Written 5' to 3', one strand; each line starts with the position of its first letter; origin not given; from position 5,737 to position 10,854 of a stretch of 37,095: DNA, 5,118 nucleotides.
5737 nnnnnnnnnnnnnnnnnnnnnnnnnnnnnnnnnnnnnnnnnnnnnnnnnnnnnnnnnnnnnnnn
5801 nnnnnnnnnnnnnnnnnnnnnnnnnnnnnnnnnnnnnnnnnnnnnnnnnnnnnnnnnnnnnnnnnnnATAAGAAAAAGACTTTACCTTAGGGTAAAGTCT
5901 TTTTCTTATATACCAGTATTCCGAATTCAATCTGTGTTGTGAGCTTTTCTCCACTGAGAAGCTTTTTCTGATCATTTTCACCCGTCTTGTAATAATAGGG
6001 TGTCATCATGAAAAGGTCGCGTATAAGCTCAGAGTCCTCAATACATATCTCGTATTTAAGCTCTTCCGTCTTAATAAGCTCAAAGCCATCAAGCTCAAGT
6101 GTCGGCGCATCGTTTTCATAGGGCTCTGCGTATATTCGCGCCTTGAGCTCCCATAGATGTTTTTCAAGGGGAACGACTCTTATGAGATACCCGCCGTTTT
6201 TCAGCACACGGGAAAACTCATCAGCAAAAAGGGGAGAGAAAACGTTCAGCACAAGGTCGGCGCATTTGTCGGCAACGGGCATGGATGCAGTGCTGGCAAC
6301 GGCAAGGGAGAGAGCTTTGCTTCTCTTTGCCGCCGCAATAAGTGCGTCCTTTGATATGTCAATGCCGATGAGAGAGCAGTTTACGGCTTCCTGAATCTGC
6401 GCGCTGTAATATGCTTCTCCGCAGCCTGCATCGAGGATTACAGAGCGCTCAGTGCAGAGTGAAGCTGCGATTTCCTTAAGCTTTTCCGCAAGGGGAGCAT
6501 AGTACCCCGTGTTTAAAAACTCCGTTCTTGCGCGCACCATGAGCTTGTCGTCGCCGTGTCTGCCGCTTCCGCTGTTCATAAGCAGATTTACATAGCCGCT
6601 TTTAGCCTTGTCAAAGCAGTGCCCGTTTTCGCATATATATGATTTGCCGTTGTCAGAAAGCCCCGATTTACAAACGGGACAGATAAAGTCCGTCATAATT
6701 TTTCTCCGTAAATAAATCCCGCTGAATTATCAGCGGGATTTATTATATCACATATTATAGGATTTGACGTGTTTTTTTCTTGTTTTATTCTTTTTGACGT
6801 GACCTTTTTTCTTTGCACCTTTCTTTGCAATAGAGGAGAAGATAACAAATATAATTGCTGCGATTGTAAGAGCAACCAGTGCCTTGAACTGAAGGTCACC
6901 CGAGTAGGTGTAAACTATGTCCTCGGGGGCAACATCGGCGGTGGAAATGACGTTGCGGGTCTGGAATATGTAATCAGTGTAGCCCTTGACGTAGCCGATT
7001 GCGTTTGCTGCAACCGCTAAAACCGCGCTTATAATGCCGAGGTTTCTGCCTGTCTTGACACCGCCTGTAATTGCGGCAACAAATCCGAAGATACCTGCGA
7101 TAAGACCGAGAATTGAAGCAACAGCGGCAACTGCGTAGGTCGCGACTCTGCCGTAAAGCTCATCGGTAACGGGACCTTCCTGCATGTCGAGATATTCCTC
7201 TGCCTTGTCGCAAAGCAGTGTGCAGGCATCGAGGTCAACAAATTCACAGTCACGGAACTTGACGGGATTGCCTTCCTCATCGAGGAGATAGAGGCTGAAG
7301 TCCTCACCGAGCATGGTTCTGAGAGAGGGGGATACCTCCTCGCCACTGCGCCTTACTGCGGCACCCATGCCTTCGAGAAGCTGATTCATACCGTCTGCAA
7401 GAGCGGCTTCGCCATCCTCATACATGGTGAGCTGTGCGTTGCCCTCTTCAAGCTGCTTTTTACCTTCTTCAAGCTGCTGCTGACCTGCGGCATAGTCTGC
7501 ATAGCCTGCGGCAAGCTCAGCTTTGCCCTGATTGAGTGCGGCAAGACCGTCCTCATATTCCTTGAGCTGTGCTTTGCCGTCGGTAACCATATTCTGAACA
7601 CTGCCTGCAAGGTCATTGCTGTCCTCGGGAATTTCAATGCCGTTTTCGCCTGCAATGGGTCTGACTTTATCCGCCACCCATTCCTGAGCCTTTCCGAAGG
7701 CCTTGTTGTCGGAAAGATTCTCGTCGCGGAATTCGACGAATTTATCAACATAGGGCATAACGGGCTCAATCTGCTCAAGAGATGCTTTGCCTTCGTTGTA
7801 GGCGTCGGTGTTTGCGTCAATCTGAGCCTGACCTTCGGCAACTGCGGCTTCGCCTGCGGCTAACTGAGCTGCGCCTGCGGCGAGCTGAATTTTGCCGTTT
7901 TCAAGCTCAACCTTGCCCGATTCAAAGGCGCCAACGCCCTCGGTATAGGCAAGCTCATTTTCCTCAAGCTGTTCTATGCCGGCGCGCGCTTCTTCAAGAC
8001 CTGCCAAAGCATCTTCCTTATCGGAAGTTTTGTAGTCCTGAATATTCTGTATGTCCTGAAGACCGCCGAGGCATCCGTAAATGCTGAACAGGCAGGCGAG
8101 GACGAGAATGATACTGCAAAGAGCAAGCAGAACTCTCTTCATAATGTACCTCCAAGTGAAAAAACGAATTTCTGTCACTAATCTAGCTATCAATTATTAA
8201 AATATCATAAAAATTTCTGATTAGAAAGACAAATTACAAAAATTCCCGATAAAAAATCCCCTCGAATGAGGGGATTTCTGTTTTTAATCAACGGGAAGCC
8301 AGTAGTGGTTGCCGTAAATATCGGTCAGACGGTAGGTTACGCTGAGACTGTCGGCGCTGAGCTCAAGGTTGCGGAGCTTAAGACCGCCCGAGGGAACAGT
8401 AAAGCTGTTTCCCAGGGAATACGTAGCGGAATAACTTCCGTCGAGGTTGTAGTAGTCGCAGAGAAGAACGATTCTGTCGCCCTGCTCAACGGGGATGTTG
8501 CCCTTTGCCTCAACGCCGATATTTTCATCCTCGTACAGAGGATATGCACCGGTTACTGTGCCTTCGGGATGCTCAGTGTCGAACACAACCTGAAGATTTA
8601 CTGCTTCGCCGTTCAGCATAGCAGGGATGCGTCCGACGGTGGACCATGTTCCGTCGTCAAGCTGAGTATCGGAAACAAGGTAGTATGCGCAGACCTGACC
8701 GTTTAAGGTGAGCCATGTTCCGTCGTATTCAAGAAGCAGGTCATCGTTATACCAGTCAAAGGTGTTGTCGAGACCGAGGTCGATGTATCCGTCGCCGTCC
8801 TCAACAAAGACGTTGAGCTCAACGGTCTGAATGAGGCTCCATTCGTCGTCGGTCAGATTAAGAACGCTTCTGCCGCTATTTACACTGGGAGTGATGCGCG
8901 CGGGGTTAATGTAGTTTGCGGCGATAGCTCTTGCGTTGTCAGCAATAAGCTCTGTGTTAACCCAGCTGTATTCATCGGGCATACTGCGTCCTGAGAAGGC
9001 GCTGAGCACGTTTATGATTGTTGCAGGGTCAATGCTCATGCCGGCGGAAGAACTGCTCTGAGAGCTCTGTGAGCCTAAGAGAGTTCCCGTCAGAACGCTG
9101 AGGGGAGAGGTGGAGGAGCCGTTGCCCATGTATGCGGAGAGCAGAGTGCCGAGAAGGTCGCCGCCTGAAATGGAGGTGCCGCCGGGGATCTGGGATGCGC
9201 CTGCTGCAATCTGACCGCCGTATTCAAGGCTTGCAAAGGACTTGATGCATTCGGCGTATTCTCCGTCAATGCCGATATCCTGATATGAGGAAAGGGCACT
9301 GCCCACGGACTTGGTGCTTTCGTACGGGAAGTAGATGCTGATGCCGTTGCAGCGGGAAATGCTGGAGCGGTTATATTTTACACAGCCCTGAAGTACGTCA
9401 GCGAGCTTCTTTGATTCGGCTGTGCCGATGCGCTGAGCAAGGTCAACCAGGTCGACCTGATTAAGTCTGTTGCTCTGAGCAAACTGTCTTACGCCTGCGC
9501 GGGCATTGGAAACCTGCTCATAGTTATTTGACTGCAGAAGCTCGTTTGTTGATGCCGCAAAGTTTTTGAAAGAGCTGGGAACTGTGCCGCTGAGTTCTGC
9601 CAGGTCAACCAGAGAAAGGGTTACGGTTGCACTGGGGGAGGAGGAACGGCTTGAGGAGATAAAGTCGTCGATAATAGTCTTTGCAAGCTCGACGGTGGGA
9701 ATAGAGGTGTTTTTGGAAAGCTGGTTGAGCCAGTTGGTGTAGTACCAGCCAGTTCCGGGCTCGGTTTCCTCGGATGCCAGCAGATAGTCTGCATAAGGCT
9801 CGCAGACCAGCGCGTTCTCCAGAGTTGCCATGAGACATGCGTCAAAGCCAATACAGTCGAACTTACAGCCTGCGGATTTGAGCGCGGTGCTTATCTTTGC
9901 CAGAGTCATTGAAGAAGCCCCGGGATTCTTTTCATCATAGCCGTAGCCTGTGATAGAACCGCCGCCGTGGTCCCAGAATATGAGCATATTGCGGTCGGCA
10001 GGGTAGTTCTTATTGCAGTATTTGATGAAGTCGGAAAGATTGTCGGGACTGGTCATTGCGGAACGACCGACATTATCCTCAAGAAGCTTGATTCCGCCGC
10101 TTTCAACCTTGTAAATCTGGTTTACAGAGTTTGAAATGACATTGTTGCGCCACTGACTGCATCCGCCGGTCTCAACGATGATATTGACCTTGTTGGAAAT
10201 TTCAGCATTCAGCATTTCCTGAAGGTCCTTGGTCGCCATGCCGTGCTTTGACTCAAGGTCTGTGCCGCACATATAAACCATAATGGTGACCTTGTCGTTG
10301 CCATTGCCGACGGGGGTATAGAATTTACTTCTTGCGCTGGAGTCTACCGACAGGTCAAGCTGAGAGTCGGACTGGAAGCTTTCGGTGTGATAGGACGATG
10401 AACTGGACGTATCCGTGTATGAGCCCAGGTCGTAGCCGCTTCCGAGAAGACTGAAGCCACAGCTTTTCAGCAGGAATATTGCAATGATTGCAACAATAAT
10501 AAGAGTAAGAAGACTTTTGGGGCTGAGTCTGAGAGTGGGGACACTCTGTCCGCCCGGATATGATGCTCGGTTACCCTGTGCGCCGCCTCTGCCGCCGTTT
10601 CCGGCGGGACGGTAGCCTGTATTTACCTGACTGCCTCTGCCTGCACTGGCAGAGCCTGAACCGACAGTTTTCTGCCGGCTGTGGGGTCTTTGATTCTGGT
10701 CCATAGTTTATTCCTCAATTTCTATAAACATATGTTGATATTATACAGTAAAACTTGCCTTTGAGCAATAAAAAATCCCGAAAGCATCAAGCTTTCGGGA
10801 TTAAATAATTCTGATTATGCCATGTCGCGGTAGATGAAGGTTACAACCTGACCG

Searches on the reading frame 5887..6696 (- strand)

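Call 16: search_protein_families(library=pfam, proteins=[window:5887-6696:-], max_evalue=0.001)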
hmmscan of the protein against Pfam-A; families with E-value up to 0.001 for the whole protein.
window:5887-6696:- (269 aa): 6 families
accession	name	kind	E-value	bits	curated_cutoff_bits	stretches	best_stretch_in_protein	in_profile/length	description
PF21302.3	Zn_ribbon_RlmA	-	6.1e-15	55.4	27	1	4-39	1-36/44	RlmA, N-terminal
PF08241.18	Methyltransf_11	-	4.4e-11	43.7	21.2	1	88-172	1-94/95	Methyltransferase domain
PF13649.12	Methyltransf_25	-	1.7e-10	41.8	27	1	87-169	1-97/97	Methyltransferase domain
PF13847.12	Methyltransf_31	-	1e-09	38.7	27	1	85-192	5-126/145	Methyltransferase domain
PF08242.18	Methyltransf_12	-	6.2e-05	24.1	30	1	88-143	1-57/98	Methyltransferase domain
PF13679.12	Methyltransf_32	-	0.00045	20.6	27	1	82-138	24-86/143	Methyltransferase domain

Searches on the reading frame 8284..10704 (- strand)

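Call 16: search_protein_families(library=pfam, proteins=[window:8284-10704:-], max_evalue=0.001)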
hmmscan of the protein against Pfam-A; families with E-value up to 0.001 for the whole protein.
window:8284-10704:- (806 aa): 1 family
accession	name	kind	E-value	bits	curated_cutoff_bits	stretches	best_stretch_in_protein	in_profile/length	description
PF03415.19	Peptidase_C11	-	6.4e-45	154.7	25.8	1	143-428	1-279/359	Clostripain family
